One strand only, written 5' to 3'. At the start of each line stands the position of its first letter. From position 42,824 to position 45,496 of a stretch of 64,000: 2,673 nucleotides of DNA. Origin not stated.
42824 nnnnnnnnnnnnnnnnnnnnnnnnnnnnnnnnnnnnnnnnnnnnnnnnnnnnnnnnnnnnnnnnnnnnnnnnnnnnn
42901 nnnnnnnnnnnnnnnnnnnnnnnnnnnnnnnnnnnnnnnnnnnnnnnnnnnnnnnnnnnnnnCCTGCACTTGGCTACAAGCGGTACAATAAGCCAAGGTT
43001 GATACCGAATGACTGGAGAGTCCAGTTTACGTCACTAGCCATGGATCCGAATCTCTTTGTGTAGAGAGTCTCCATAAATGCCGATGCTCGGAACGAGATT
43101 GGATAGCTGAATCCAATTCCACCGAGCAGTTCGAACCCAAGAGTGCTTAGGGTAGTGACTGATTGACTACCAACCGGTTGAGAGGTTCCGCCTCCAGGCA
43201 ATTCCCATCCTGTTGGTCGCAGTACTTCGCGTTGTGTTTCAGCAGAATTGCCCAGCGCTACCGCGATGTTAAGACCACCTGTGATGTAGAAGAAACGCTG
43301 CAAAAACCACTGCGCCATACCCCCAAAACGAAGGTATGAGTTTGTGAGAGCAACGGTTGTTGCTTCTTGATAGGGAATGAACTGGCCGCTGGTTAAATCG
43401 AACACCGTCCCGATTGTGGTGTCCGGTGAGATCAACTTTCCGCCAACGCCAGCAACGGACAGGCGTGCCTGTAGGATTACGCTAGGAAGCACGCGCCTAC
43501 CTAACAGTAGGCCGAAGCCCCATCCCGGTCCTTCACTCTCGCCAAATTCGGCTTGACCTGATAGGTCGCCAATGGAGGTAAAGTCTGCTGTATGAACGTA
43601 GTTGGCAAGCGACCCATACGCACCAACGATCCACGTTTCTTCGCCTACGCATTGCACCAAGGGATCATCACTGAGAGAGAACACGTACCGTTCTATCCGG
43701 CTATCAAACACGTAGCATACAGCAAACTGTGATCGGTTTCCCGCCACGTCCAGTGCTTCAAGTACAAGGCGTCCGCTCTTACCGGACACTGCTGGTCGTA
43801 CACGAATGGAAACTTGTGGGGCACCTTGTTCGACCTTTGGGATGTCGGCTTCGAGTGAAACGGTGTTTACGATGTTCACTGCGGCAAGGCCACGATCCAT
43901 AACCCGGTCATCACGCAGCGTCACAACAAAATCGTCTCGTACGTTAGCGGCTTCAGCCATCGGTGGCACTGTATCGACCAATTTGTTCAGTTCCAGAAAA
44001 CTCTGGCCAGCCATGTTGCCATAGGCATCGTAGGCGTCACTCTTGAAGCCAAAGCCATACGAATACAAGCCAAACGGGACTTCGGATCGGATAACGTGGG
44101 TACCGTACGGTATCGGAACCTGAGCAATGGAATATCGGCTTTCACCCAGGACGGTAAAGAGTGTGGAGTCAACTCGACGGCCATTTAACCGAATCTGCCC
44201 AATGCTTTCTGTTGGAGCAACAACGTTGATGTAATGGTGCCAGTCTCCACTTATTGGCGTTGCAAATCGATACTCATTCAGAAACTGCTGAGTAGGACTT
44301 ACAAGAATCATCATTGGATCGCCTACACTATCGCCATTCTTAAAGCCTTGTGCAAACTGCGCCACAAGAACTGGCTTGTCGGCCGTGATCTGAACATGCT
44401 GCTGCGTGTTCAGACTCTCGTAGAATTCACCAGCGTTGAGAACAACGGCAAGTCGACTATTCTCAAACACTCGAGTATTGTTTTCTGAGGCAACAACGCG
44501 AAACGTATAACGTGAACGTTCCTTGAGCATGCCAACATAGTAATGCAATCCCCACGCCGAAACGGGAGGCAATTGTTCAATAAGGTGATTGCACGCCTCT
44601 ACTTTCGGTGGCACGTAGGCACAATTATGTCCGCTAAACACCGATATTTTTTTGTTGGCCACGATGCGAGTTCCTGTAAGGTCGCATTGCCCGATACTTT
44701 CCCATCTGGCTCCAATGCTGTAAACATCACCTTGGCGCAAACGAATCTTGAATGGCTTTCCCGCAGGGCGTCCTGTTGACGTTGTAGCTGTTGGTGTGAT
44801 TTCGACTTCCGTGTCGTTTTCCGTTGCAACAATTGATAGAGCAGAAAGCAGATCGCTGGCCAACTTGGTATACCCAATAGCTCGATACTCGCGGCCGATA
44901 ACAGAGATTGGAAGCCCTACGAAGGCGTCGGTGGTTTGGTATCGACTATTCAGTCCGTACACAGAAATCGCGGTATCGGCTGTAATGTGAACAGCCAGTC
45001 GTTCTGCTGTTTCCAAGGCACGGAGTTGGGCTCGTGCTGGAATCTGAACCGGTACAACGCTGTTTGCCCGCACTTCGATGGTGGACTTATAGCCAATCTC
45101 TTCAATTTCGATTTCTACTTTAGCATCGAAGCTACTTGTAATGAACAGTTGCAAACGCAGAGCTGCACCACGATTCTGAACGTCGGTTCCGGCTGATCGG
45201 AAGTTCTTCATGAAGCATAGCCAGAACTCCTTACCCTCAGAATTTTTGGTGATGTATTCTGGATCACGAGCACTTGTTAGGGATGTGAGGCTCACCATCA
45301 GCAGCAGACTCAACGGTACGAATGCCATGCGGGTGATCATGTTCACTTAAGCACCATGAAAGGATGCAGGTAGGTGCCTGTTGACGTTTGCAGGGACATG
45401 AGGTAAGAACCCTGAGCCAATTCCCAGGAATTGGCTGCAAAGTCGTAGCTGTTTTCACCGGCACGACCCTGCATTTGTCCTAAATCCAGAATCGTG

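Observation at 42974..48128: Three-gene surface operon (lipoprotein, small T9SS-CTD protein, IgGFc-binding-like/beta-barrel protein) downstream of the repeat array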

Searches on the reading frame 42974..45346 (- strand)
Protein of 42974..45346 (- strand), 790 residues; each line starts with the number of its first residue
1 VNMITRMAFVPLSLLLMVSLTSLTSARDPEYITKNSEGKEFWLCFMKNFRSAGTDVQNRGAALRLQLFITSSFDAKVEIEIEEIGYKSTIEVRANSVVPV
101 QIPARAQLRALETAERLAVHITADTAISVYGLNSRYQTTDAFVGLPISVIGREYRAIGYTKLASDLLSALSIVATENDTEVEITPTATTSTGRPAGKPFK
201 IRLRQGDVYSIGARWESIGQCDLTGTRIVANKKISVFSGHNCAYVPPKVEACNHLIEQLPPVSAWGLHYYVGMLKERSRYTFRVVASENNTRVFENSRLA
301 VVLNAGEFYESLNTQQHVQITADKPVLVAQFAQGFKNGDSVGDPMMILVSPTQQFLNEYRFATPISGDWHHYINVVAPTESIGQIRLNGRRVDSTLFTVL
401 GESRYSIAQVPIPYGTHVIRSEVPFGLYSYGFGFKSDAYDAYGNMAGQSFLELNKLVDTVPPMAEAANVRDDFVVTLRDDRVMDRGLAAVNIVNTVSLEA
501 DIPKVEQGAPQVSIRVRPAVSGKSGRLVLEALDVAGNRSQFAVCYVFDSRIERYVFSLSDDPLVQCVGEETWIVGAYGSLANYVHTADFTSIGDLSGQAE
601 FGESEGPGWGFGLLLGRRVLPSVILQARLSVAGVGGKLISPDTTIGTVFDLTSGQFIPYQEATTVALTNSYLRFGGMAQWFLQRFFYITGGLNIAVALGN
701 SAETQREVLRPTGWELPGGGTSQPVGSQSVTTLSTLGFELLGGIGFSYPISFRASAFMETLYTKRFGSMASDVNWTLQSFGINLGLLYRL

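Call 3: search_protein_families(library=pfam, proteins=[window:42974-45346:-], max_evalue=1)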
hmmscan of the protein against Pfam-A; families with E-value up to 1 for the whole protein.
window:42974-45346:- (790 aa): 1 family
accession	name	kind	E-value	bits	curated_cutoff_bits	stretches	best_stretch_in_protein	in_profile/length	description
PF17517.7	IgGFc_binding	-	5.1e-77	259.5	25.6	1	140-431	1-297/297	IgGFc binding protein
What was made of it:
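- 43982..45250 (-): PF17517 (IgGFc_binding) N-domain, residues 33-455, predicted to be periplasmic. Pfam E 5.1e-77 (call 3).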

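Call 4: search_protein_families(library=ncbifam, proteins=[window:42974-45346:-], max_evalue=1)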
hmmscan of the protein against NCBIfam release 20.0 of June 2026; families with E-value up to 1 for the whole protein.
window:42974-45346:- (790 aa): 0 families

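Call 8: find_homologous_proteins(query=window:42974-45346:-)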
Query window:42974-45346:- (790 aa): 639 proteins with E <= 0.001 among 8000 candidates; the best 120 are listed.
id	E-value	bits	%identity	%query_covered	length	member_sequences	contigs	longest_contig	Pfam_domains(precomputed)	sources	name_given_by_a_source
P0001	0.0e+0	1773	100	100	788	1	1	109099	PF17517.8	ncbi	-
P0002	0.0e+0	1458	79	99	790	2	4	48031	PF17517.8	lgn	-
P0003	0.0e+0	1401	77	99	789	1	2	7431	PF17517.8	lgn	-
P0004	0.0e+0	1391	76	98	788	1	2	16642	PF17517.8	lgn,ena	-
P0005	0.0e+0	1363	76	97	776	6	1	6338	PF17517.8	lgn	-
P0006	0.0e+0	1359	73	99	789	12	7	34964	PF17517.8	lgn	-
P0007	0.0e+0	1242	67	99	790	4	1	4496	PF17517.8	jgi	jgi:hypothetical protein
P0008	0.0e+0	1238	67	99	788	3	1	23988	PF17517.8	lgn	-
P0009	0.0e+0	1233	67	99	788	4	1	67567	PF17517.8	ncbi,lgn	-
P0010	0.0e+0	1202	66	97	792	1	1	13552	PF17517.8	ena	-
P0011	0.0e+0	1193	66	97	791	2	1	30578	PF17517.8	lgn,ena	-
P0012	0.0e+0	1191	65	100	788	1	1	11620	PF17517.8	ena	-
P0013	0.0e+0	1173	66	97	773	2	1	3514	PF17517.8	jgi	-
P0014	0.0e+0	1173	66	96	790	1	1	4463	PF17517.8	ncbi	-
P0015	0.0e+0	1162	64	99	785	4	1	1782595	PF17517.8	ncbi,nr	ncbi:MAG: IgGFc-binding protein [Ignavibacteria bacterium]|nr:IgGFc-binding protein [Ignavibacteria 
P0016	0.0e+0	1161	66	97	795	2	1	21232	PF17517.8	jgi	-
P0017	0.0e+0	1158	63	99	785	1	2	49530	PF17517.8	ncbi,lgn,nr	ncbi:MAG TPA: IgGFc-binding protein [Candidatus Didemnitutus sp.]|nr:IgGFc-binding protein [Candidat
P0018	0.0e+0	1157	64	98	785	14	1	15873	PF17517.8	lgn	-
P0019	0.0e+0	1149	64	98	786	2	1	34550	PF17517.8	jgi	jgi:hypothetical protein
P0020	0.0e+0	1146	62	100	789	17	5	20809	PF17517.8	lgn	-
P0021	0.0e+0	1144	62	98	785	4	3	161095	PF17517.8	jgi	-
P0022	0.0e+0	1143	63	98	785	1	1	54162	PF17517.8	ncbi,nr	ncbi:MAG: IgGFc-binding protein [Candidatus Kapabacteria bacterium]|nr:IgGFc-binding protein [Candid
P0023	0.0e+0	1141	63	98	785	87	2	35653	PF17517.8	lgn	-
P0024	0.0e+0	1133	61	99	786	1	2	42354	PF17517.8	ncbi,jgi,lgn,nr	ncbi:MAG: IgGFc-binding protein [Ignavibacteria bacterium]|nr:IgGFc-binding protein [Ignavibacteria 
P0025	0.0e+0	1130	64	97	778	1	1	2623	PF17517.8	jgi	jgi:hypothetical protein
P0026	0.0e+0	1129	62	99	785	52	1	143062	PF17517.8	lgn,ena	-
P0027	0.0e+0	1127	63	97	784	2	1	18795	PF17517.8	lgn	-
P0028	0.0e+0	1124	63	99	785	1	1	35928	PF17517.8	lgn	-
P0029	0.0e+0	1122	61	98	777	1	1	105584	PF17517.8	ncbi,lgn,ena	-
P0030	0.0e+0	1122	61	99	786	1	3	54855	PF17517.8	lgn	-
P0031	0.0e+0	1119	62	99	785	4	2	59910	PF17517.8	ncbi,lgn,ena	-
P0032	0.0e+0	1117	60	99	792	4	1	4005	PF17517.8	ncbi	-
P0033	0.0e+0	1117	61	98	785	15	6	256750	PF17517.8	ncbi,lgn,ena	-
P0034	0.0e+0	1111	62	96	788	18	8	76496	PF17517.8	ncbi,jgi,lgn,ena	-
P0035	0.0e+0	1106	60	98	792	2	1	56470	PF17517.8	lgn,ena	-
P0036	0.0e+0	1101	61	96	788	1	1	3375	PF17517.8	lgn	-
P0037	0.0e+0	1098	61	97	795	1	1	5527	PF17517.8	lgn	-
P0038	0.0e+0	1097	62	97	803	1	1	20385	PF17517.8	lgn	-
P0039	0.0e+0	1097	59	99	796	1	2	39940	PF17517.8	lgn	-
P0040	0.0e+0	1091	62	94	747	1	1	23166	PF17517.8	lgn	-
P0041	0.0e+0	1090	61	99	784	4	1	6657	PF17517.8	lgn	-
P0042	0.0e+0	1087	61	97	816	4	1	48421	PF17517.8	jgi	-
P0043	0.0e+0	1085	59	100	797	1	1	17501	PF17517.8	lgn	-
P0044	0.0e+0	1081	59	98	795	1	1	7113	PF17517.8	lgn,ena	-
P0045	0.0e+0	1078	59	99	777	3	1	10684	PF17517.8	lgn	-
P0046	0.0e+0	1075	63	94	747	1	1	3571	PF17517.8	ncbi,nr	ncbi:MAG: IgGFc-binding protein [Candidatus Kapabacteria bacterium]|nr:IgGFc-binding protein [Candid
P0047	0.0e+0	1071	59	98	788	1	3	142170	PF17517.8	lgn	-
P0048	0.0e+0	1057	59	98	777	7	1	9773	PF17517.8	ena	-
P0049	0.0e+0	1043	60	94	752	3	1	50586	PF17517.8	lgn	-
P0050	0.0e+0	1040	58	97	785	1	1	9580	PF17517.8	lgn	-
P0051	0.0e+0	1038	59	98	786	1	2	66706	PF17517.8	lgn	-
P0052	0.0e+0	1035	57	99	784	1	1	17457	PF17517.8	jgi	jgi:hypothetical protein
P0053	0.0e+0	1032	58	98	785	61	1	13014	PF17517.8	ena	-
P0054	0.0e+0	1027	57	98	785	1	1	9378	PF17517.8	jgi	jgi:IgGFc binding protein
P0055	0.0e+0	1026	56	99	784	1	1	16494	PF17517.8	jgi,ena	-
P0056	0.0e+0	1013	56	99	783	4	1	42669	PF17517.8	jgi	jgi:hypothetical protein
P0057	0.0e+0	1013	56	99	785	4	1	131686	PF17517.8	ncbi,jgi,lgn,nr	ncbi:MAG: IgGFc-binding protein [Candidatus Kapabacteria bacterium]|jgi:hypothetical protein|nr:IgGF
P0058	6.7e-297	1005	55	98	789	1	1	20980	PF17517.8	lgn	-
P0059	7.1e-296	1002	58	97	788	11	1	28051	PF17517.8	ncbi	ncbi:hypothetical protein BH10BAC6_BH10BAC6_12060 [soil metagenome]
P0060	2.4e-281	954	55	96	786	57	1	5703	PF17517.8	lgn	-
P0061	9.2e-281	952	54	99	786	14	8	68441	PF17517.8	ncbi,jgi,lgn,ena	ncbi:MAG: IgGFc-binding protein [Ignavibacteria bacterium]|jgi:hypothetical protein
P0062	1.8e-280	951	53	98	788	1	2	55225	PF17517.8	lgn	-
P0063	4.3e-278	943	54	96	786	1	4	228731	PF17517.8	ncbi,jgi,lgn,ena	-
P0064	4.4e-278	943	54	96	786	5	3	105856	PF17517.8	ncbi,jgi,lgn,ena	jgi:hypothetical protein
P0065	1.4e-277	941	53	97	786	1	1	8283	PF17517.8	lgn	-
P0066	4.2e-277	940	54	96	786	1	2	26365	PF17517.8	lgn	-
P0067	4.3e-277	940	53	98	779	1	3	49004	PF17517.8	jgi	jgi:hypothetical protein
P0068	5.8e-277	939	53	99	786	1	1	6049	PF17517.8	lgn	-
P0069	7.0e-277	939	53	99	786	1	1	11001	PF17517.8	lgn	-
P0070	2.9e-276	937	55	96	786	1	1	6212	PF17517.8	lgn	-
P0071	3.6e-276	937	54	98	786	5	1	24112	PF17517.8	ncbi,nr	ncbi:MAG: hypothetical protein FGM32_06215 [Candidatus Kapabacteria bacterium]|nr:hypothetical prote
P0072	1.8e-275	934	55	96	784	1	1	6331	PF17517.8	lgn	-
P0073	3.1e-274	930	54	96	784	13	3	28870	PF17517.8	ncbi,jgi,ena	jgi:hypothetical protein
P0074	2.3e-273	927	54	98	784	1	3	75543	PF17517.8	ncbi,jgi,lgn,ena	ncbi:MAG: hypothetical protein RIR53_382 [Bacteroidota bacterium]|jgi:hypothetical protein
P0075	2.2e-271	921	53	99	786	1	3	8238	PF17517.8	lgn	-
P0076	1.9e-269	914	51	98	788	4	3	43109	PF17517.8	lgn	-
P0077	1.0e-268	912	52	98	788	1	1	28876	PF17517.8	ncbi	-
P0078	2.0e-267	908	51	98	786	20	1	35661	PF17517.8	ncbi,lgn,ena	-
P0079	2.3e-267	907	54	96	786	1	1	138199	PF17517.8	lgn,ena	-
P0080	2.7e-267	907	51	98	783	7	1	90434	PF17517.8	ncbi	-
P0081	6.0e-264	896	52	96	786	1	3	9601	PF17517.8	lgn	-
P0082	3.1e-257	874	50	97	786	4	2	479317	PF17517.8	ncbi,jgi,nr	ncbi:MAG: hypothetical protein FJ211_01790 [Ignavibacteria bacterium]|nr:hypothetical protein [Ignav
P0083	9.1e-255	866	62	76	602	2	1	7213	PF17517.8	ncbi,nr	ncbi:MAG: hypothetical protein FGM24_10155, partial [Candidatus Kapabacteria bacterium]|nr:hypotheti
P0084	1.4e-254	865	50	96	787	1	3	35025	PF17517.8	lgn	-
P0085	3.0e-246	838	49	96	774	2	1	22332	PF17517.8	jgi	jgi:hypothetical protein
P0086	2.5e-245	835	49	96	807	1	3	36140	PF17517.8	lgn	-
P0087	7.0e-245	833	48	96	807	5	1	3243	PF17517.8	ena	-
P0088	3.4e-243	828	49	96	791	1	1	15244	PF17517.8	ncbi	ncbi:MAG: IgGFc-binding protein [Bacteroidota bacterium]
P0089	3.4e-242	824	49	96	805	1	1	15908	PF17517.8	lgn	-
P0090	1.2e-241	822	48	96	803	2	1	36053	PF17517.8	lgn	-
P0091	8.7e-240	816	47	98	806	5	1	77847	PF17517.8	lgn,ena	-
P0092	1.2e-238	813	48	100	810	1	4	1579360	PF17517.8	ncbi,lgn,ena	ncbi:MAG: IgGFc-binding protein [Candidatus Kapaibacterium sp.]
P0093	1.3e-238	812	48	96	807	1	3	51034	PF17517.8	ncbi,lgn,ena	-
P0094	1.1e-237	809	47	99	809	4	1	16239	PF17517.8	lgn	-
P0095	7.6e-236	803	47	96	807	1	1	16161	PF17517.8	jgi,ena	-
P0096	1.3e-235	802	47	96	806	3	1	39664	PF17517.8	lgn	-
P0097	2.9e-235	801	46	100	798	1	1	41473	PF17517.8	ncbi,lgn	-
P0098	2.5e-233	795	48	96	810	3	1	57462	PF17517.8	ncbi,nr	ncbi:MAG: IgGFc-binding protein [Candidatus Kapabacteria bacterium]|nr:IgGFc-binding protein [Candid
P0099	3.2e-233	795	48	96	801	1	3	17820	PF17517.8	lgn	-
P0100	5.3e-233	794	46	99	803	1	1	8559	PF17517.8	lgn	-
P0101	6.4e-233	794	48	96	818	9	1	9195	PF17517.8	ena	-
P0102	3.0e-232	791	48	96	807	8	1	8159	PF17517.8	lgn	-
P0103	1.4e-231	789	45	98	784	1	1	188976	PF17517.8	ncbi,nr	ncbi:MAG: IgGFc-binding protein [Ignavibacteria bacterium]|nr:IgGFc-binding protein [Ignavibacteria 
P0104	9.5e-231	786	44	98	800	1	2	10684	PF17517.8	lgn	-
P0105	5.3e-230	784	46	94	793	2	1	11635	PF17517.8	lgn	-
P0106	7.5e-229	780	47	97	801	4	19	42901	PF17517.8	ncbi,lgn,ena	-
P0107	5.5e-228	777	46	100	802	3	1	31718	PF17517.8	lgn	-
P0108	2.3e-226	772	46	99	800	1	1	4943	PF17517.8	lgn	-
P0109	3.5e-226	771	45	96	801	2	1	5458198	PF17517.8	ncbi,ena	-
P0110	7.5e-226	770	45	96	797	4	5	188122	PF17517.8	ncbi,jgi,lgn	jgi:hypothetical protein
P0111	9.6e-226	770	46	96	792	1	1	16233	PF17517.8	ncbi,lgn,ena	-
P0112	1.2e-225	770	45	100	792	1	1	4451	PF17517.8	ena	-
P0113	2.1e-225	769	44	98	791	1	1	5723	PF17517.8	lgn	-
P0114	2.2e-225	769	46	96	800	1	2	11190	PF17517.8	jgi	-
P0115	1.5e-224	766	45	96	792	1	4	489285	PF17517.8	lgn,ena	-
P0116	4.4e-224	764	45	96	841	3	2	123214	PF17517.8,PF13568.13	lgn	-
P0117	1.3e-223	763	45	99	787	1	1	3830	PF17517.8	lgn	-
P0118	5.4e-223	761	46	96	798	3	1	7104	PF17517.8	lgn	-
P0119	3.9e-222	758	46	96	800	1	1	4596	PF17517.8,PF13568.13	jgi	-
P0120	8.2e-222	757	45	98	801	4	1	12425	PF17517.8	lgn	-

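Call 12: find_encoding_contigs(protein=P0015, flank=8000, max_places=2)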
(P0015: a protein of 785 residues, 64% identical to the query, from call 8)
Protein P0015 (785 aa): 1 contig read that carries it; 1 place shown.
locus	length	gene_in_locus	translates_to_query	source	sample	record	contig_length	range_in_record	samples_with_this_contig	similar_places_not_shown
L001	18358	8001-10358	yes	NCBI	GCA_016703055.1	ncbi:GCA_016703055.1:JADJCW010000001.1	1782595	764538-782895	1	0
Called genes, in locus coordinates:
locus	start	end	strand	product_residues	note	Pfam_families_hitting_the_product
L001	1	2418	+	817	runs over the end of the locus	PF11999:Ice_binding, PF03404:Mo-co_dimer (faint), PF18962:Por_Secre_tail (faint)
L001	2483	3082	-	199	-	PF00188:CAP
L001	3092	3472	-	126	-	PF07681:DoxX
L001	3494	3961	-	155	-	PF01047:MarR (weak)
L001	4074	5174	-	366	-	PF03462:PCRF, PF00472:RF-1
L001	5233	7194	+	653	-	PF14344:DUF4397 (weak)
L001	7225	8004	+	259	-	-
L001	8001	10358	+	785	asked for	PF17517:IgGFc_binding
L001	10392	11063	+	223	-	PF03379:CcmB, PF12698:ABC2_membrane_3 (weak)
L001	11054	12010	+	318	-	PF00149:Metallophos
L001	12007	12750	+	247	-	-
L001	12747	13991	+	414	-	PF03009:GDPD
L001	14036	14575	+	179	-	-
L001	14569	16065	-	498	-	PF00890:FAD_binding_2 (weak), PF01266:DAO (faint), PF01593:Amino_oxidase, PF07992:Pyr_redox_2 (faint), PF13450:NAD_binding_8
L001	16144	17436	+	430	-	PF01757:Acyl_transf_3, PF07786:HGSNAT_cat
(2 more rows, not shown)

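Call 13: find_encoding_contigs(protein=P0092, flank=8000, max_places=2)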
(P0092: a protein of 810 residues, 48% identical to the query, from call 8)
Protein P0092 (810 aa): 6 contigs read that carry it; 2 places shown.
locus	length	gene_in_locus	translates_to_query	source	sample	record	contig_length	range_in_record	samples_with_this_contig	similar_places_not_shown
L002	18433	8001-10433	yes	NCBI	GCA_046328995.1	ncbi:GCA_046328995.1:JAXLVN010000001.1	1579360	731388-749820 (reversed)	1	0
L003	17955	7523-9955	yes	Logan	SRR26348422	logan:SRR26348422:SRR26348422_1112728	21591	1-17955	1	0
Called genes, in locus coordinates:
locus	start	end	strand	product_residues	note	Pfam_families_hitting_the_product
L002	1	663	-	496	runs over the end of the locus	PF02310:B12-binding, PF04055:Radical_SAM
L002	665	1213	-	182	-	PF02397:Bac_transf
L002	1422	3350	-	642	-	PF13292:DXP_synthase_N, PF00456:Transketolase_N (faint), PF02779:Transket_pyr, PF02780:Transketolase_C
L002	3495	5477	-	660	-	PF13568:OMP_b-brl_2, PF00691:OmpA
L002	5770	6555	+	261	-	-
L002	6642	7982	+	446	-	PF17517:IgGFc_binding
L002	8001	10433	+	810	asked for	PF17517:IgGFc_binding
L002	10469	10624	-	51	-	-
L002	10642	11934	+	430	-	PF20030:bpMoxR, PF07726:AAA_3 (weak), PF07728:AAA_5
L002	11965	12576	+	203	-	PF01965:DJ-1_PfpI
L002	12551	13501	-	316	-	PF01745:IPT (weak), PF01715:IPPT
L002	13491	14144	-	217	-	PF01135:PCMT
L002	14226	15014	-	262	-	PF19293:CdaA_N, PF02457:DAC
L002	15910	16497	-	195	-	-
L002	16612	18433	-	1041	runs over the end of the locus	PF13485:Peptidase_MA_2, PF00930:DPPIV_N (faint), PF07676:PD40, PF26550:Tricorn_2nd, PF25174:Beta-prop_THOC3, PF26549:Tricorn_N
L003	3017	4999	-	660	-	PF13568:OMP_b-brl_2, PF00691:OmpA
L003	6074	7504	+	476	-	PF17517:IgGFc_binding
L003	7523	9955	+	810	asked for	PF17517:IgGFc_binding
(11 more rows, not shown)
